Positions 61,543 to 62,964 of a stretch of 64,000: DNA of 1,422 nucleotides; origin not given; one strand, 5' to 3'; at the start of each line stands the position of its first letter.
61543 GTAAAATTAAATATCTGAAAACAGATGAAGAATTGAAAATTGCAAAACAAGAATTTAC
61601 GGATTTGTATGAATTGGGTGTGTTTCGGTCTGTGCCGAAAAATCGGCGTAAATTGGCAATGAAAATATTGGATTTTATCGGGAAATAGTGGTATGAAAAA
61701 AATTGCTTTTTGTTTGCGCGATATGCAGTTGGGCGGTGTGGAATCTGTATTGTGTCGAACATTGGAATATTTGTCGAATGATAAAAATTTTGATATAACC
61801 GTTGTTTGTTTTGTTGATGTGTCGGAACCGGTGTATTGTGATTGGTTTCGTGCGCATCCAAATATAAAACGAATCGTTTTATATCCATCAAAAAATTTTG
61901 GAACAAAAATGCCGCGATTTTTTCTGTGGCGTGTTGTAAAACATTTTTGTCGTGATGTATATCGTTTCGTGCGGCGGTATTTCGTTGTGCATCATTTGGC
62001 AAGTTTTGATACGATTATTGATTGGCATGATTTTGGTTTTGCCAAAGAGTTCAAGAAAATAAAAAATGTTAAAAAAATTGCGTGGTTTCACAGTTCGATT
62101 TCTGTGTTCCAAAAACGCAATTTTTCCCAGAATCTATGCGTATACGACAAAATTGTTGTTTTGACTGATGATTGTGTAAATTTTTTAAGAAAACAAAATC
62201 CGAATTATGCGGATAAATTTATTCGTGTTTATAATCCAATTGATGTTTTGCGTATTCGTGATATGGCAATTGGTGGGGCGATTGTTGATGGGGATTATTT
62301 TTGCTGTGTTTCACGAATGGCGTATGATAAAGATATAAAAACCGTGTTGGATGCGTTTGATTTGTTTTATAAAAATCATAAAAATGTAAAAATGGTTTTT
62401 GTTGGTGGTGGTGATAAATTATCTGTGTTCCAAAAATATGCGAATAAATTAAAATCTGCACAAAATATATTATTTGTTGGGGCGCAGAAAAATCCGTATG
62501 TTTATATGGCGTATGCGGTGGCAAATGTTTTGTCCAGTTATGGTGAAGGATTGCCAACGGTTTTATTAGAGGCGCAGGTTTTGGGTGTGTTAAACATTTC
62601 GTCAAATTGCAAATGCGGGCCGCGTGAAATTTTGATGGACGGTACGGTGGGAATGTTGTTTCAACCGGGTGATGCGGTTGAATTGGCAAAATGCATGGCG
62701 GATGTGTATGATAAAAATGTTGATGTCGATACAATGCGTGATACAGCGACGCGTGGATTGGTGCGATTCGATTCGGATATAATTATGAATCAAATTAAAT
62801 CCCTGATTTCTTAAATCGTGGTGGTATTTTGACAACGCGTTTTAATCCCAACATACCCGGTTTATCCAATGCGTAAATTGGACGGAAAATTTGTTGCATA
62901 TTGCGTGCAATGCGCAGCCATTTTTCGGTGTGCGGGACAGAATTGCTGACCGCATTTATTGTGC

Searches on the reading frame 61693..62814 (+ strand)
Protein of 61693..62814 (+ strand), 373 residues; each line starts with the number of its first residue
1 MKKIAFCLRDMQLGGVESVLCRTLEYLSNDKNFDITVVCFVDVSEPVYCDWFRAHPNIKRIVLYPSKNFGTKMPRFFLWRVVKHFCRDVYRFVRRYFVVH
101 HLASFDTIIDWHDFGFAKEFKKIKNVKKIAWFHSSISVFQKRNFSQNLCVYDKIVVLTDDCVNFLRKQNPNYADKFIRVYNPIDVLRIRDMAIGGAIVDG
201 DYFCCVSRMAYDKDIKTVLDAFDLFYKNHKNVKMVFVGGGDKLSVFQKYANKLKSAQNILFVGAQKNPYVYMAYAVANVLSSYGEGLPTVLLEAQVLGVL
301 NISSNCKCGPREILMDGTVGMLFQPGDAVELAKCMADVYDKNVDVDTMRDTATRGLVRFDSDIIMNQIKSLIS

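Call 33: search_protein_families(library=pfam, proteins=[window:61693-62814:+], max_evalue=0.0001)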
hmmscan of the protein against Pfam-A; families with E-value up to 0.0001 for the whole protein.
window:61693-62814:+ (373 aa): 2 families
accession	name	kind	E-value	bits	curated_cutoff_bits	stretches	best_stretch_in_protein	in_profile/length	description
PF00534.26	Glycos_transf_1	-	2e-25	89.7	26.4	1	198-342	13-159/172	Glycosyl transferases group 1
PF13692.12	Glyco_trans_1_4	-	2.4e-21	76.9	27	1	202-339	3-140/142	Glycosyl transferases group 1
